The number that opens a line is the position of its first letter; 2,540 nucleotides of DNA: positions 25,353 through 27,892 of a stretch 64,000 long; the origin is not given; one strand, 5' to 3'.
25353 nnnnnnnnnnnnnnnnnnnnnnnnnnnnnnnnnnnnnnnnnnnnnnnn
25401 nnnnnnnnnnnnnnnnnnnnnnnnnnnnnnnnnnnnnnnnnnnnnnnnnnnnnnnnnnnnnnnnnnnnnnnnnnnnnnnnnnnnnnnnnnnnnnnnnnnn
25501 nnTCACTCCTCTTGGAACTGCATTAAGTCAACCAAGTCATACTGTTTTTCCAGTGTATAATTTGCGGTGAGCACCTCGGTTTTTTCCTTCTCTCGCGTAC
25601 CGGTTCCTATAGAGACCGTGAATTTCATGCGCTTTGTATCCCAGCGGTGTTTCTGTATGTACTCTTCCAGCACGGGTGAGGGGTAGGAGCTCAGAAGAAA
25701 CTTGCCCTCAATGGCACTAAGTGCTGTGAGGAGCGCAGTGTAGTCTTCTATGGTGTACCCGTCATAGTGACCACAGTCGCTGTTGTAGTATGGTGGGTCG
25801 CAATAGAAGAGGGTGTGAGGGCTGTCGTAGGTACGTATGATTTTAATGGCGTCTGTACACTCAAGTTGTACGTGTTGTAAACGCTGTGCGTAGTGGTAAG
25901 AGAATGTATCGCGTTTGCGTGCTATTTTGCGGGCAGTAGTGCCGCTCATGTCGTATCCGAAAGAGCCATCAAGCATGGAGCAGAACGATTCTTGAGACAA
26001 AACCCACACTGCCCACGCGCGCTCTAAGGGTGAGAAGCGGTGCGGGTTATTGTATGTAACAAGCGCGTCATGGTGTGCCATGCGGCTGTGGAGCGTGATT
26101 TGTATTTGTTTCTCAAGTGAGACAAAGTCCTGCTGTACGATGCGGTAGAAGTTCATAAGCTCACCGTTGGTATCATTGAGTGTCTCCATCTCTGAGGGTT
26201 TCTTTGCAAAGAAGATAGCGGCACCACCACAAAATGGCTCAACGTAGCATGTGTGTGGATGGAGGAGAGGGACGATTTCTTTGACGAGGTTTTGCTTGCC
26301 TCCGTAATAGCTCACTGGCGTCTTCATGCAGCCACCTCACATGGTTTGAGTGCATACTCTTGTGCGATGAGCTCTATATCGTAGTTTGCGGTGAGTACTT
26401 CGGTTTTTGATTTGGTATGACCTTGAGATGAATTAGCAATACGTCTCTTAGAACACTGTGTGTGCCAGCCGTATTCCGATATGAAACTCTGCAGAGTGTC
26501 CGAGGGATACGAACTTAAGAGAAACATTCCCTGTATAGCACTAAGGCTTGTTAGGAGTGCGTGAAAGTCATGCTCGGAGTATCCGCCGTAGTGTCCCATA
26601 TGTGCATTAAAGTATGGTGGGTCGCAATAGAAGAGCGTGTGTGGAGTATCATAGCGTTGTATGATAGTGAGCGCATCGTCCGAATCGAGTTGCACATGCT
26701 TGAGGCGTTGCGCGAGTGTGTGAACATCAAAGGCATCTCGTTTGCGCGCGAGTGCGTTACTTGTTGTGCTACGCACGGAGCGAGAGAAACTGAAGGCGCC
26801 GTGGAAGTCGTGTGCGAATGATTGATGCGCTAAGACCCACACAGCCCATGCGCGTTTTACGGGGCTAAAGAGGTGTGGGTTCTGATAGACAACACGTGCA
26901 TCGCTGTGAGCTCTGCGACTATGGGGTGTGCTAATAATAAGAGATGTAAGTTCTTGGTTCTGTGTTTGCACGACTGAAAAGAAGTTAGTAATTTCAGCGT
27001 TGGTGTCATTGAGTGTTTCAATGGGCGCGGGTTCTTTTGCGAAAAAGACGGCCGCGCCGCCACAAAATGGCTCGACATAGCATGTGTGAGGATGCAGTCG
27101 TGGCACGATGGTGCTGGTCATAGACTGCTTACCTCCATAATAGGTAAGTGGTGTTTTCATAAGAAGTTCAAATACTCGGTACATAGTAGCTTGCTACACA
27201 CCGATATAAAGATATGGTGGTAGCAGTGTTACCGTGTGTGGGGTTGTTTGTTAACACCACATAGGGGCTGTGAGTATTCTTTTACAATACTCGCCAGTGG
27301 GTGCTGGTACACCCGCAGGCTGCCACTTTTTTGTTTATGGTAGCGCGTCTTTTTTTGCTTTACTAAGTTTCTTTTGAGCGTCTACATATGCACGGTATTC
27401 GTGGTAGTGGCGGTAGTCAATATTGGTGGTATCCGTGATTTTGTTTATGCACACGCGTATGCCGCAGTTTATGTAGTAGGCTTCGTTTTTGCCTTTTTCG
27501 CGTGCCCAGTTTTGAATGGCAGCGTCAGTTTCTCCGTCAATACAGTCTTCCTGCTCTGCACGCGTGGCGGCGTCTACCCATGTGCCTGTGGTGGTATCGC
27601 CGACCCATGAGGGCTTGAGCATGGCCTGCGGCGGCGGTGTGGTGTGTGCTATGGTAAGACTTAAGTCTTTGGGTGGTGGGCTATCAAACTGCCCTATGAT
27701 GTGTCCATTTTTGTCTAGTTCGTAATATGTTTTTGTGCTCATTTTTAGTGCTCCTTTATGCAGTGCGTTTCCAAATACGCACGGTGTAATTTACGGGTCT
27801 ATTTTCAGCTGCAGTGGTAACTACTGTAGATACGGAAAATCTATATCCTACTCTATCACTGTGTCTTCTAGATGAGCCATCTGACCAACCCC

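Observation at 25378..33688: ~8.3 kb inverted duplication of a phage tail-fibre module plus two tandem Dam methyltransferases around a truncated baseplate-J fragment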

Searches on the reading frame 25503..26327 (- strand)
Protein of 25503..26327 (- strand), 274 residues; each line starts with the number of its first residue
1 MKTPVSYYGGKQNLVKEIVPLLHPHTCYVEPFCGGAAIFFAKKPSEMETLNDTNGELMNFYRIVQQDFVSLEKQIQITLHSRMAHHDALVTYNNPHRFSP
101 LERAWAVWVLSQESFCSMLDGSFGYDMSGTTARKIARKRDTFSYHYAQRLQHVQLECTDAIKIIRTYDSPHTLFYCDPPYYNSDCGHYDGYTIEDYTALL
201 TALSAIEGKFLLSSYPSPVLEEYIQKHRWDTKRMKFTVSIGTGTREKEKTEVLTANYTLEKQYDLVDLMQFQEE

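Call 5: search_protein_families(library=pfam, proteins=[window:25503-26327:-], max_evalue=0.01)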
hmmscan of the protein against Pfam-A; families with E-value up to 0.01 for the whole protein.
window:25503-26327:- (274 aa): 1 family
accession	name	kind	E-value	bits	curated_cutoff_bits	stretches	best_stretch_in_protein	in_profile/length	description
PF02086.21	MethyltransfD12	-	5.9e-23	82.3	22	1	7-191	1-197/253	D12 class N6 adenine-specific DNA methyltransferase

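Call 6: search_protein_families(library=phrogs, proteins=[window:25503-26327:-], max_evalue=0.01)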
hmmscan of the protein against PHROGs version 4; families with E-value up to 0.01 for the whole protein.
window:25503-26327:- (274 aa): 6 families
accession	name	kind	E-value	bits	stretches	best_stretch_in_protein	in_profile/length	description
phrog_56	-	other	1.7e-63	217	1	1-265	61-331/647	DNA methyltransferase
phrog_1996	-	other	1.7e-29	103.7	1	145-265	29-149/150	DNA methyltransferase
phrog_13242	-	unknown function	3.6e-22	80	1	9-214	33-229/450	-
phrog_23217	-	unknown function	6.5e-08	33.7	1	2-73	4-72/109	-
phrog_116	-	other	8.6e-07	28.6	1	22-182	532-693/779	DNA methyltransferase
phrog_26700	-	unknown function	5.2e-06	26.2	1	5-77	10-82/552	-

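Call 56: search_protein_families(library=ncbifam, proteins=[window:25503-26327:-], max_evalue=0.01)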
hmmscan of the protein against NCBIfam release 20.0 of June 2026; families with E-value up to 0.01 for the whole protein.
window:25503-26327:- (274 aa): 2 families
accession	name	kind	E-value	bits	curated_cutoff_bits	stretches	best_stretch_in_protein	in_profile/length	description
TIGR00571.1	dam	subfamily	1.7e-26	93.5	114.85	1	1-255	1-266/267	Dam family site-specific DNA-(adenine-N6)-methyltransferase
NF008152.0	PRK10904.1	equivalog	3.5e-12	46.3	441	1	7-248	10-261/271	adenine-specific DNA-methyltransferase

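Call 57: search_solved_structures(query=window:25503-26327:-, max_evalue=0.001)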
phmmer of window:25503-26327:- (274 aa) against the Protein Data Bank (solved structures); distinct sequences matched with E-value up to 0.001: 6.
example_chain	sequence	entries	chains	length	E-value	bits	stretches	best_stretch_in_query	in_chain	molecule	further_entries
2g1p_A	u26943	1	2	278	1.5e-10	44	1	6-248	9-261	DNA adenine methylase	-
4rtj_A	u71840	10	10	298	1.9e-10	43.6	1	6-248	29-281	DNA adenine methylase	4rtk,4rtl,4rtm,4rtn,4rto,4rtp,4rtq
4gol_D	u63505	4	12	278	2.4e-10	43.4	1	6-248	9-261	DNA adenine methylase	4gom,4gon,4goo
4gbe_D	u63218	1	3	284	2.6e-10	43.2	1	6-248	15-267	DNA adenine methylase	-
2ore_D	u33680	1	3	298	3e-10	43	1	6-248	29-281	DNA adenine methylase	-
2dpm_A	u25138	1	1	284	2.7e-07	33.3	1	6-69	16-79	PROTEIN (ADENINE-SPECIFIC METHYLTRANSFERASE DPNII 1)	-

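Call 58: search_dna_similar(query=window:25503-26327:-, collection=phages, mode=protein, max_evalue=1e-15, max_rows=40)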
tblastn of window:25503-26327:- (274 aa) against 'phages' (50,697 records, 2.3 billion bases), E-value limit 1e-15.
Records with a match: 189; places in all: 191; records where one place covers at least 80% of the query: 167.
Best place of each record, by identity: <60% 189.
By first word of the organism name: Burkholderia 28; Bacteriophage 20; Vibrio 19; Pseudomonas 16; Campylobacter 11; Acinetobacter 9; Caudoviricetes 6; Thermus 5; Microcystis 5; Haloarcula 5; and 37 more.
By host as written in the record: - 43; Burkholderia sp. 16; Helicobacter heilmannii 6; Pseudomonas aeruginosa 4; Haloarcula californiae 4; Thermus thermophilus HB8 3; Microcystis aeruginosa 3; Burkholderia pseudomallei 3; and 85 more.
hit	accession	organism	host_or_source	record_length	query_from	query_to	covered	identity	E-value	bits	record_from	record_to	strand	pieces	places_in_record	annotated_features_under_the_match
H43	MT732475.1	Winogradskyella phage Peternella_1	Winograskyella sp. HaHa_3_26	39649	1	269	98%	57.0%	2e-99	323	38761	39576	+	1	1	adenine-specific DNA methyltransferase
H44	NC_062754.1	Winogradskyella phage Peternella_1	Winograskyella sp. HaHa_3_26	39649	1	269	98%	57.0%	2e-99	323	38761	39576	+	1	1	DNA methyltransferase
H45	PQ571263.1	Bacteroides phage BF1-TP2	Bacteroides fragilis BL19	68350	1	261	95%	40.6%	6e-60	210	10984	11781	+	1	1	DNA methyltransferase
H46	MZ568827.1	Shewanella phage vB_SspS_MuM16-1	Shewanella sp. M16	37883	2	257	93%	32.6%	3e-35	139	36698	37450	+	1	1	DNA adenine methyltransferase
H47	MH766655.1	Curvibacter phage TJ1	Curvibacter sp. AEP1.3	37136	5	259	93%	32.7%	1e-37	145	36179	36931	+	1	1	methyl-directed repair DNA adenine methylase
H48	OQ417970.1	Mycobacterium phage prophiT46-2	Mycobacterium abscessus T46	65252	4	262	95%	32.2%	3e-30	125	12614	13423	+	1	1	26: DNA adenine methylase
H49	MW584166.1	Mycobacterium phage prophi88-1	Mycobacterium abscessus GD88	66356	4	262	95%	32.2%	3e-30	125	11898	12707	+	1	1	24: DNA adenine methylase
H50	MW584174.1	Mycobacterium phage prophi_GD43-6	Mycobacterium abscessus GD43A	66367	4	262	95%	32.2%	3e-30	125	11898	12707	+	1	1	24: DNA adenine methylase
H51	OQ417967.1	Mycobacterium phage prophiT49-1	Mycobacterium abscessus T49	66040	4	262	95%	32.0%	1e-30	126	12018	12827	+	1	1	24: DNA adenine methylase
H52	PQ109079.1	Thermus phage Cumys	Thermus thermophilus HB8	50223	1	253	92%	32.7%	5e-33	132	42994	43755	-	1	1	DNMT | hypothetical protein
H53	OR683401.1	Pseudomonas phage Bise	Pseudomonas aeruginosa 199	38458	5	257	92%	32.3%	9e-37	143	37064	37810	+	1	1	DNA adenine methylase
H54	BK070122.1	Bacteriophage sp.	Helicobacter heilmannii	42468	2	260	95%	31.5%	2e-25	110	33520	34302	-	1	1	DNA adenine methylase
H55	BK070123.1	Bacteriophage sp.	Helicobacter heilmannii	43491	2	260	95%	31.5%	2e-25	110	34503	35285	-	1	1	DNA adenine methylase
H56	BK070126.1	Bacteriophage sp.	Helicobacter heilmannii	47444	2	260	95%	31.5%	2e-25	110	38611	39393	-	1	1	Methyl-directed repair DNA adenine methylase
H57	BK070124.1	Bacteriophage sp.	Helicobacter heilmannii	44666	2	260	95%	31.5%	7e-25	109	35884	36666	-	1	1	Methyl-directed repair DNA adenine methylase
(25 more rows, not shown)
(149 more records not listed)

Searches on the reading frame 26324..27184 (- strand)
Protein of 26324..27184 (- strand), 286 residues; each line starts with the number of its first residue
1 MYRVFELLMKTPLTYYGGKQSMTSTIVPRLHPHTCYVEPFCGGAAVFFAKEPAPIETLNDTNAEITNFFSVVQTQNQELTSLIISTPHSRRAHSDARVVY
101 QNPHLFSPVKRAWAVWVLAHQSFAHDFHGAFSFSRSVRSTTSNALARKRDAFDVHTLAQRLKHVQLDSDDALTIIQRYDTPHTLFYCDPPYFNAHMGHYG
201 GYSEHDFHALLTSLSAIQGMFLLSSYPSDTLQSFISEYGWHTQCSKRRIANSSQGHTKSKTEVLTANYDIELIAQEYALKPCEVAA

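Call 5: search_protein_families(library=pfam, proteins=[window:26324-27184:-], max_evalue=0.01)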
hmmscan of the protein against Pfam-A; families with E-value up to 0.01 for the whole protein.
window:26324-27184:- (286 aa): 1 family
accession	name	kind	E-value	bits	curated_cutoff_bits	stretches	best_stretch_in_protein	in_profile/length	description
PF02086.21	MethyltransfD12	-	2.7e-18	67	22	1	15-207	1-202/253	D12 class N6 adenine-specific DNA methyltransferase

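Call 6: search_protein_families(library=phrogs, proteins=[window:26324-27184:-], max_evalue=0.01)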
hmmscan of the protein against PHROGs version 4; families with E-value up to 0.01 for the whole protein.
window:26324-27184:- (286 aa): 5 families
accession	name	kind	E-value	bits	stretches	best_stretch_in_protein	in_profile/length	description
phrog_56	-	other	2.9e-53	183.1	1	9-271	61-326/647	DNA methyltransferase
phrog_1996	-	other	5.4e-24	85.8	1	153-270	26-143/150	DNA methyltransferase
phrog_13242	-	unknown function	2.2e-18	67.5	1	13-268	29-275/450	-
phrog_23217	-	unknown function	1.9e-08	35.4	1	9-93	3-87/109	-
phrog_116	-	other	0.00067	19.1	1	33-208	535-709/779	DNA methyltransferase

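Call 17: find_encoding_contigs(protein=window:26324-27184:-, flank=10000, max_places=10)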
Protein window:26324-27184:- (286 aa): no gene with exactly this product is on record in the collection.

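Call 20: find_related_loci(query=window:26324-27184:-, collection=viral_contigs, flank=10000)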
Query window:26324-27184:- (286 aa) in viral_contigs; peptide patterns used: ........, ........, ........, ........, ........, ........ (x = any residue, [..] = any of these).
27 stretches matched a pattern; 26 encode a relative of the query (tblastn E <= 1e-3); 26 distinct loci.
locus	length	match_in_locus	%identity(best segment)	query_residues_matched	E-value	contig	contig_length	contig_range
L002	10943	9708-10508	50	7-273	2e-87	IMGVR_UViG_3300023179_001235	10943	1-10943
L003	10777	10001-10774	45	9-270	2e-75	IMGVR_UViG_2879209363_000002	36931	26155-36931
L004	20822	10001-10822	43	6-283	2e-74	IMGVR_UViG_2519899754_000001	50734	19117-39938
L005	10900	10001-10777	45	11-273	1e-73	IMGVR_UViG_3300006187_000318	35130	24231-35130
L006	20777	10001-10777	45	11-273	1e-73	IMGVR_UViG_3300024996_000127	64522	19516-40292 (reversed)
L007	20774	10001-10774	44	9-270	4e-72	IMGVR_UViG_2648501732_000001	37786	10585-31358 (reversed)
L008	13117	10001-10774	44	9-270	1e-70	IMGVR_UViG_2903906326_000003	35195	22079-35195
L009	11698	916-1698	43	6-270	3e-70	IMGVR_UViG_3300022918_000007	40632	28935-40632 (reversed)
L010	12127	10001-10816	41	4-282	7e-70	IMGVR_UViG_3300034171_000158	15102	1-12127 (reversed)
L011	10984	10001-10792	42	6-273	1e-69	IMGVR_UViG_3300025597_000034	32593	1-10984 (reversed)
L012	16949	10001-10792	43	7-270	8e-69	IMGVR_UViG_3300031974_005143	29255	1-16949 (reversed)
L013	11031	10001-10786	42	9-274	3e-68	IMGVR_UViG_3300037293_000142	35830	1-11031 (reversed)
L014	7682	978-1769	40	9-282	1e-67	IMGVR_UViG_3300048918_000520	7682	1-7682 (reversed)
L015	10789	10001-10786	43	9-270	4e-67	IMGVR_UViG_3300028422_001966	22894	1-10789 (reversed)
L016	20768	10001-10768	44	9-268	8e-72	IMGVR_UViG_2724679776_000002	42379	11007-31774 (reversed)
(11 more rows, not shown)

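Call 56: search_protein_families(library=ncbifam, proteins=[window:26324-27184:-], max_evalue=0.01)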
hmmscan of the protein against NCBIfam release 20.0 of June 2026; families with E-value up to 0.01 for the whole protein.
window:26324-27184:- (286 aa): 2 families
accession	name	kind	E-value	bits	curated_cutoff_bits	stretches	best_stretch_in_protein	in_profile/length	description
TIGR00571.1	dam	subfamily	1.6e-21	77.2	114.85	1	9-265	1-265/267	Dam family site-specific DNA-(adenine-N6)-methyltransferase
NF008152.0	PRK10904.1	equivalog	5.1e-07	29.4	441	1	13-194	8-187/271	adenine-specific DNA-methyltransferase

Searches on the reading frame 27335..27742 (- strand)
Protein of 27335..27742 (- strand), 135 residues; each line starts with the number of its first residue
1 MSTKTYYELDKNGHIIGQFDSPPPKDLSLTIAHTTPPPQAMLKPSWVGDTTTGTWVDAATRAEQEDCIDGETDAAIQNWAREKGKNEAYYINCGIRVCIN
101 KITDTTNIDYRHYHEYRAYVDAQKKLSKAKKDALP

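Call 5: search_protein_families(library=pfam, proteins=[window:27335-27742:-], max_evalue=0.01)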
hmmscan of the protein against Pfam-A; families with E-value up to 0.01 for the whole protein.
window:27335-27742:- (135 aa): 0 families

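Call 6: search_protein_families(library=phrogs, proteins=[window:27335-27742:-], max_evalue=0.01)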
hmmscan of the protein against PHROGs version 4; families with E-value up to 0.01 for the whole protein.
window:27335-27742:- (135 aa): 0 families

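Call 56: search_protein_families(library=ncbifam, proteins=[window:27335-27742:-], max_evalue=0.01)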
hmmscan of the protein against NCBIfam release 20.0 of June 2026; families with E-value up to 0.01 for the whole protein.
window:27335-27742:- (135 aa): 0 families
